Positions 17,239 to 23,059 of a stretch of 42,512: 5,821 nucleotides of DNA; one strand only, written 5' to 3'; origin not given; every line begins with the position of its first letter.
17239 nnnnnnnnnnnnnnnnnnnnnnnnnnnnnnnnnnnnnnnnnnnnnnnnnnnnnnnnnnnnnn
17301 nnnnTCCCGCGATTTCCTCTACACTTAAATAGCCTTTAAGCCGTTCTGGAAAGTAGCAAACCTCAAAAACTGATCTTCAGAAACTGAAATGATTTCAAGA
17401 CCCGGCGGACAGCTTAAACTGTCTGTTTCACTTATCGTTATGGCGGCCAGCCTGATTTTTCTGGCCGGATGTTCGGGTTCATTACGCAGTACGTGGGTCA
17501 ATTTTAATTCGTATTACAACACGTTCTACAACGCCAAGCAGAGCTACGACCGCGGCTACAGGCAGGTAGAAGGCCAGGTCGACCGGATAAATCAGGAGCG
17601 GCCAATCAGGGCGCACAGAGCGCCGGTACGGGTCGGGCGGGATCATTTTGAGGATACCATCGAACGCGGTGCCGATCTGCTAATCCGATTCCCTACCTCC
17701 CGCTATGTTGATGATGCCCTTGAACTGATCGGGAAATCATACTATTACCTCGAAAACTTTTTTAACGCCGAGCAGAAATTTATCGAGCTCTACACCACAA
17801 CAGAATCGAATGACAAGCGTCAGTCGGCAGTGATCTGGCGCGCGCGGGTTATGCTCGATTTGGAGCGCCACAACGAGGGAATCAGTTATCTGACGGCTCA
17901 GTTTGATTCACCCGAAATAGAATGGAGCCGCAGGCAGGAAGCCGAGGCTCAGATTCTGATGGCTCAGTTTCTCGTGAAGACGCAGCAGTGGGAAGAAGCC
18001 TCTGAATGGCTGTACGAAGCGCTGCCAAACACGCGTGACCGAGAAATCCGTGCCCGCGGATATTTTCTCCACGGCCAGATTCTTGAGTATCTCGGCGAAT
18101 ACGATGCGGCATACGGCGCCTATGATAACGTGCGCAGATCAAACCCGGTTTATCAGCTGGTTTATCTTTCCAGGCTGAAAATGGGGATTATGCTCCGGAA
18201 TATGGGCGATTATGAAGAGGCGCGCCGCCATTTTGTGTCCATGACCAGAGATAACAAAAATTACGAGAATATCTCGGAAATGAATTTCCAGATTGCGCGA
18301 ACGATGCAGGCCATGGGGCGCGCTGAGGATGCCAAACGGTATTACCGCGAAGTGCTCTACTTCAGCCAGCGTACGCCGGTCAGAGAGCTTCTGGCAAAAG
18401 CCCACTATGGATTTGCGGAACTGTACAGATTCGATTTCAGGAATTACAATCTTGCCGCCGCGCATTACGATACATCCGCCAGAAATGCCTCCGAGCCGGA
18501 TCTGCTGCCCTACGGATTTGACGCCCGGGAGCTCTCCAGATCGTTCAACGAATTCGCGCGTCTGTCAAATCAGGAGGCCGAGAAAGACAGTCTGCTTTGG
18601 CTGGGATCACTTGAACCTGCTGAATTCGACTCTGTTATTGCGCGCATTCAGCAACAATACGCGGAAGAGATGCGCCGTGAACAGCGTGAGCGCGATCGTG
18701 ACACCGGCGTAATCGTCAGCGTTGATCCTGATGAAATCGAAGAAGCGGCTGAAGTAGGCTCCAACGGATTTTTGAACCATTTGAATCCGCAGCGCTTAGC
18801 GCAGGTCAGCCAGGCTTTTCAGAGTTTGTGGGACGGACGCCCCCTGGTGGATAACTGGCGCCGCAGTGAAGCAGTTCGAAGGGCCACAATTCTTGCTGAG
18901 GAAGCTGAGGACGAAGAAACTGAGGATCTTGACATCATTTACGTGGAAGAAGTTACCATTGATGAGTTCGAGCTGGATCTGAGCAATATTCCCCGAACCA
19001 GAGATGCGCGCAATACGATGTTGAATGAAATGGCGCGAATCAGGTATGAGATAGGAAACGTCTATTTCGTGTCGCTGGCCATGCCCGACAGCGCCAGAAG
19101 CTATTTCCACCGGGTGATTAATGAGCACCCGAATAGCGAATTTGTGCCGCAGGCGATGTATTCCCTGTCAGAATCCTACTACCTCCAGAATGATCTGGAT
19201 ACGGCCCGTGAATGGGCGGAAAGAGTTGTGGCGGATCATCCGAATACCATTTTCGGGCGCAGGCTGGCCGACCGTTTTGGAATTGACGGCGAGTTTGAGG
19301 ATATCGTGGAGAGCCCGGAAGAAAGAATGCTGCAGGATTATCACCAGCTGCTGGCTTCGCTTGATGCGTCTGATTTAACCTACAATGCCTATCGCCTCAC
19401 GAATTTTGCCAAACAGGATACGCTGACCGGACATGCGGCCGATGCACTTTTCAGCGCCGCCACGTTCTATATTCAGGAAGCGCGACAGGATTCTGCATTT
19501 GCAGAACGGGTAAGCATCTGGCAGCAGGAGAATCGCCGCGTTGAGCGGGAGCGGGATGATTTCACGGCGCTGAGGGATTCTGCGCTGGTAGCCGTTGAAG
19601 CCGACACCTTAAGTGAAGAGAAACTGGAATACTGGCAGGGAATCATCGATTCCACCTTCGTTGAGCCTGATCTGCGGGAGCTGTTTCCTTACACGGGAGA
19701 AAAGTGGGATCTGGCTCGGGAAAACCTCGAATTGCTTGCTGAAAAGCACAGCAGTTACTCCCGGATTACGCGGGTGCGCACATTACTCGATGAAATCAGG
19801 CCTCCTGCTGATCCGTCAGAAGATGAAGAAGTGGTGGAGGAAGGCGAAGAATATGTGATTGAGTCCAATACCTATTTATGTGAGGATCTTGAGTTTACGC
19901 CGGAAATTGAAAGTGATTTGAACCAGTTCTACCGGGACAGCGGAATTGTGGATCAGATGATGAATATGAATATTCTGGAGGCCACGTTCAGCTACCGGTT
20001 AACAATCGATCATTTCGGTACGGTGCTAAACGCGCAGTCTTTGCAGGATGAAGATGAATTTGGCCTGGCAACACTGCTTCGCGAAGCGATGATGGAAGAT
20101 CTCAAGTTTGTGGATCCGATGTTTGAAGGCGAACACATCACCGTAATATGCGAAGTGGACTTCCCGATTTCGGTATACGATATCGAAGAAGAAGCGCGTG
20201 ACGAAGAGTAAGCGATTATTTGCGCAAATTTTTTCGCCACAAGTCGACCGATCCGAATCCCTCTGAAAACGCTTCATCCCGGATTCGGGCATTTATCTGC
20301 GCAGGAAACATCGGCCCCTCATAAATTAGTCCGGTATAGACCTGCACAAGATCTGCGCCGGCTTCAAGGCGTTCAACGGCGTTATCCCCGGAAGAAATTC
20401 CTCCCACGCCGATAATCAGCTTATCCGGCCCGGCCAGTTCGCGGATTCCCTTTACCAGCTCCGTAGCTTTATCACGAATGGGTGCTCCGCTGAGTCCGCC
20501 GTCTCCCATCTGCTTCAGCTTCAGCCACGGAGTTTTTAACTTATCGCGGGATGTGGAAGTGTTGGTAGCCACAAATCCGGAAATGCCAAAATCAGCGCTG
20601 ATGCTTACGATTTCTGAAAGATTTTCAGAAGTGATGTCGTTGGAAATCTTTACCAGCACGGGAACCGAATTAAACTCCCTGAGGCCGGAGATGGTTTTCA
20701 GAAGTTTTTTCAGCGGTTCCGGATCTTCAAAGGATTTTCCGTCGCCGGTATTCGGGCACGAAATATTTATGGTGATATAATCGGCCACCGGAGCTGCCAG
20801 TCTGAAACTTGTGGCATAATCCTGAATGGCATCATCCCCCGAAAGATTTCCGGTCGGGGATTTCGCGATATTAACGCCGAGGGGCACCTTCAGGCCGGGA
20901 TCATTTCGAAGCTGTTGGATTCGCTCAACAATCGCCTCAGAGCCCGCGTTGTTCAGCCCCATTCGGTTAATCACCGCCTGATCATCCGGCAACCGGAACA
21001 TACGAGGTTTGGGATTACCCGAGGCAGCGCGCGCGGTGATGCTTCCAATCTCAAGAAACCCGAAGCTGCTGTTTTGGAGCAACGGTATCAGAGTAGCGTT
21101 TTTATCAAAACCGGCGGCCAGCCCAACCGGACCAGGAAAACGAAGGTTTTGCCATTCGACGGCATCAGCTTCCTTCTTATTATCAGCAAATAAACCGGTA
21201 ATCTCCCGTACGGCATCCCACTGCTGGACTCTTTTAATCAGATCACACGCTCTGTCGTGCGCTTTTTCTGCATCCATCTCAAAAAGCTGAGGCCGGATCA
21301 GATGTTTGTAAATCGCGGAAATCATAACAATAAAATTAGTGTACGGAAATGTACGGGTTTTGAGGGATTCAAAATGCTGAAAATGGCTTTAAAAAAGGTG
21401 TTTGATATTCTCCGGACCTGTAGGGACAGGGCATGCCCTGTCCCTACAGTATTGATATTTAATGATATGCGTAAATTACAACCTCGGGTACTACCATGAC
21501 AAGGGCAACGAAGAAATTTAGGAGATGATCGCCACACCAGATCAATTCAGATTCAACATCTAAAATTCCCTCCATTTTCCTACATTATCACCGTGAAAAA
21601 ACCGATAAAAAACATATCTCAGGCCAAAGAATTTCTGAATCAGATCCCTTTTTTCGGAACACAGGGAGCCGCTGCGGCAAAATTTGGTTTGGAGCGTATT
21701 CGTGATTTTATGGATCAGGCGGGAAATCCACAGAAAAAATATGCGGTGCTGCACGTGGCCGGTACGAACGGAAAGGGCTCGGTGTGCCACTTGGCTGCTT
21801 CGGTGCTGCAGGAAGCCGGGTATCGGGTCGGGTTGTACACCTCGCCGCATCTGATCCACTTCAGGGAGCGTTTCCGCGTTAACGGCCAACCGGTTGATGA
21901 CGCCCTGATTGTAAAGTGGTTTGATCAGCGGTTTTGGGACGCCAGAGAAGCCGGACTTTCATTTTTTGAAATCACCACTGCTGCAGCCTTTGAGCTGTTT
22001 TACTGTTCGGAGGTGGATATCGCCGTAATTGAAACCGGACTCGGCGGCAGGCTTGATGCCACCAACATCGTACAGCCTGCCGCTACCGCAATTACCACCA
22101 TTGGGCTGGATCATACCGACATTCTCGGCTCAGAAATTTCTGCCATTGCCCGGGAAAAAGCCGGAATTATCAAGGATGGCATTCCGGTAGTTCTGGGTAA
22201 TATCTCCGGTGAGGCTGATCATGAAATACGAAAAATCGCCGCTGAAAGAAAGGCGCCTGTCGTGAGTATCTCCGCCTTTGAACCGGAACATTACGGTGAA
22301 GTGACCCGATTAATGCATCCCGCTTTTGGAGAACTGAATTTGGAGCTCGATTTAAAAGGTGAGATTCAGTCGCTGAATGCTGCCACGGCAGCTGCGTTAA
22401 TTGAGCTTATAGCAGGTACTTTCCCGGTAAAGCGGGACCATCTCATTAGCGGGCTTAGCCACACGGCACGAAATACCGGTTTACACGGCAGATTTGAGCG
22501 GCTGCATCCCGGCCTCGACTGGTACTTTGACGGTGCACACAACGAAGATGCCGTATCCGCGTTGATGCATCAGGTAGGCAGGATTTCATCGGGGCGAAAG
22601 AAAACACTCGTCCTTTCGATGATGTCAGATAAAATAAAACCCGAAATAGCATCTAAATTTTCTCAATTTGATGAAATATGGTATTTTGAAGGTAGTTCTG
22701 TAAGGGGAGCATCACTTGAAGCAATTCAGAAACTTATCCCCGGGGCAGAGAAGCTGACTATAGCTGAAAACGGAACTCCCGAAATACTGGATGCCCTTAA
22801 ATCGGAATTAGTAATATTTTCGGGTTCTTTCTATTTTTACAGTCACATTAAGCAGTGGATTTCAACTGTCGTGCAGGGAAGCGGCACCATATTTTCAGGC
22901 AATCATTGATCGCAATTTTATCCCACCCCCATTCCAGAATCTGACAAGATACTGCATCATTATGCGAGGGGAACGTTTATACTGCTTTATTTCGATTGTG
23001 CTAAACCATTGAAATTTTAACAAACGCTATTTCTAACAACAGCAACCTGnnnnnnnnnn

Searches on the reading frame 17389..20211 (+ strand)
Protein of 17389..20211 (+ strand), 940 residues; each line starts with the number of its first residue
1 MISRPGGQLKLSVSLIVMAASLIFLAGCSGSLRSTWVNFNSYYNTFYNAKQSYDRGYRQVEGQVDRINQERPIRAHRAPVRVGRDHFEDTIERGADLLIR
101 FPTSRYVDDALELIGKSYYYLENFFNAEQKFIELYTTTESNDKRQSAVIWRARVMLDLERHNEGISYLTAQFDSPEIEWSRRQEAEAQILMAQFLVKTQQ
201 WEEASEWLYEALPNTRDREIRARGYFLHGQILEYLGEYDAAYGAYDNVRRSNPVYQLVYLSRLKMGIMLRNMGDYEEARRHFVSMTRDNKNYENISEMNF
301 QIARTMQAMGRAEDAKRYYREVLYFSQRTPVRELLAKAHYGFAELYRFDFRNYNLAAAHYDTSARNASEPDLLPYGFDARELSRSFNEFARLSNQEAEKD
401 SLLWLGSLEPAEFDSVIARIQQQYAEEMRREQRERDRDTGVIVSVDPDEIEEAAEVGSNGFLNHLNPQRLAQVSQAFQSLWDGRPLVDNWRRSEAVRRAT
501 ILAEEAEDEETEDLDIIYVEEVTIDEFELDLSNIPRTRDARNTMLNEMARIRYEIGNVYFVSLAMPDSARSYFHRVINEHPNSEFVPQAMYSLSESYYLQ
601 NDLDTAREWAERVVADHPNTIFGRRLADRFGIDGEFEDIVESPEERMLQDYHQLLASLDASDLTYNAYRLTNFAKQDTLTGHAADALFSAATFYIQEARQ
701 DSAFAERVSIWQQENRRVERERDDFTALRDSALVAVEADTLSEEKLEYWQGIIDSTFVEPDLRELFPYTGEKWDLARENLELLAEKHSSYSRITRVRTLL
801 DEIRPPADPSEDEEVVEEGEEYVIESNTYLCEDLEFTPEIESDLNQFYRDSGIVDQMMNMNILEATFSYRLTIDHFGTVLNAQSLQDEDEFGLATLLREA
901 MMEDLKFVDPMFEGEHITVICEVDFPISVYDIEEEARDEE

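Call 4: search_protein_families(library=pfam, proteins=[window:17389-20211:+], max_evalue=0.01)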
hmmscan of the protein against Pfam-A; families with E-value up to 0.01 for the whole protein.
window:17389-20211:+ (940 aa): 12 families
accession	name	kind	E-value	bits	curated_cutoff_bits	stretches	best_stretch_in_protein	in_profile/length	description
PF13424.12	TPR_12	-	2.5e-16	60.1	30.1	3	298-365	5-73/77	Tetratricopeptide repeat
PF13174.12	TPR_6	-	4.5e-15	55.6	26.3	0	588-620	1-33/33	Tetratricopeptide repeat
PF14559.12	TPR_19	-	1.2e-13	51.6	25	1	566-619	7-57/68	Tetratricopeptide repeat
PF07719.23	TPR_2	-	2.2e-11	43.4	27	0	588-619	2-33/34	Tetratricopeptide repeat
PF13428.12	TPR_14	-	7.1e-10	39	23.5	0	588-620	2-34/44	Tetratricopeptide repeat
PF13374.12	TPR_10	-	3.3e-08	33.7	27.5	0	302-329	8-35/42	Tetratricopeptide repeat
PF12895.13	ANAPC3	-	9.1e-07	29.5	27.2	0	182-247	20-81/82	Anaphase-promoting complex, cyclosome, subunit 3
PF07721.20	TPR_4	-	1.4e-06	28.8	27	0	587-612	1-26/26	Tetratricopeptide repeat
PF13525.12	YfiO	-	4.4e-06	27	25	1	568-619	23-74/203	Outer membrane lipoprotein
PF13432.12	TPR_16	-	8.6e-06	26.5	32.7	1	566-618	13-62/65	Tetratricopeptide repeat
PF21545.3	T7SS_EccA1_N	-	9.6e-06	25.5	27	1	186-290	133-236/272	T7SS, ESX-1 secretion system protein EccA1, N-terminal domain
PF13181.12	TPR_8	-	7e-05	23.1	25.7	0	297-324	2-29/34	Tetratricopeptide repeat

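Call 5: search_protein_families(library=ncbifam, proteins=[window:17389-20211:+], max_evalue=0.01)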
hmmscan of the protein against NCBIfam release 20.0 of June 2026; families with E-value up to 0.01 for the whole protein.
window:17389-20211:+ (940 aa): 9 families
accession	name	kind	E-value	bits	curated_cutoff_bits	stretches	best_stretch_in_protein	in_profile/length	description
NF052312.1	T9SS_PorW_SprE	equivalog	5e-79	266.8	250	1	22-630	2-626/716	type IX secretion system periplasmic lipoprotein PorW/SprE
TIGR02795.1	tol_pal_ybgF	equivalog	2.8e-23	82.8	90.1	3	236-323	16-103/119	tol-pal system protein YbgF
TIGR03302.1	OM_YfiO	subfamily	5.9e-12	45.6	81.4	1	567-619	50-102/239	outer membrane protein assembly factor BamD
TIGR02917.1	PEP_TPR_lipo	equivalog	1.2e-08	33.4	312.2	1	129-282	107-250/899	XrtA/PEP-CTERM system TPR-repeat protein PrsT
NF040959.1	MamA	equivalog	7.8e-07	28.7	200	1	181-283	101-197/204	magnetosome protein MamA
NF052415.1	T3SS_chap_SctY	equivalog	2.7e-05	24.6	70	0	183-246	38-101/106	type III secretion apparatus assembly chaperone SctY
NF053852.1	vesicle_Bd0635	exception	0.00077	19.2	250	0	546-590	172-215/223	CpoB-like predatory vesicle lipoprotein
NF008068.0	PRK10803.1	equivalog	0.00085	19.3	383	0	567-619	160-212/263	cell division protein CpoB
TIGR00540.1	TPR_hemY_coli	hypoth_equivalog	0.0028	16.5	142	0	179-245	318-382/385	heme biosynthesis-associated TPR protein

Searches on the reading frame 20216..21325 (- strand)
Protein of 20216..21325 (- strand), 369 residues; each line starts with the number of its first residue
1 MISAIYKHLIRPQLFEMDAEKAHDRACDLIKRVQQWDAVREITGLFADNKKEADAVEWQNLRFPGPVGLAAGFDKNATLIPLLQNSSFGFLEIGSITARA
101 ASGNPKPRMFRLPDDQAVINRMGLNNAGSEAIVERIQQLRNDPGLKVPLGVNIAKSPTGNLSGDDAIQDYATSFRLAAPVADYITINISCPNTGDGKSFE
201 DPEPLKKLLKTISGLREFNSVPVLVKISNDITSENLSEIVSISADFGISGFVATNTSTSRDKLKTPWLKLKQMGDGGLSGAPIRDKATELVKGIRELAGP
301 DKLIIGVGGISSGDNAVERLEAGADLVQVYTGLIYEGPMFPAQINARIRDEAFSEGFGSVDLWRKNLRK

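Call 49: search_protein_families(library=pfam, proteins=[window:20216-21325:-], max_evalue=0.00001)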
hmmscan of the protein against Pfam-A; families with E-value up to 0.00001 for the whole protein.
window:20216-21325:- (369 aa): 1 family
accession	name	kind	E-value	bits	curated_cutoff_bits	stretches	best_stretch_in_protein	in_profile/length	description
PF01180.27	DHO_dh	-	1.1e-73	248.4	27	1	56-349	4-288/291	Dihydroorotate dehydrogenase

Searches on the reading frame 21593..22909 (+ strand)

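Call 49: search_protein_families(library=pfam, proteins=[window:21593-22909:+], max_evalue=0.00001)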
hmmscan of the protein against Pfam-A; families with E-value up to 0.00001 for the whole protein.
window:21593-22909:+ (438 aa): 2 families
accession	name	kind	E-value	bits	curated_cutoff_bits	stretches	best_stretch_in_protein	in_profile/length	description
PF08245.18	Mur_ligase_M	-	1.8e-11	44.8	24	1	55-269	1-199/200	Mur ligase middle domain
PF02875.26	Mur_ligase_C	-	3e-08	35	28.4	1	299-391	1-101/127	Mur ligase, glutamate ligase domain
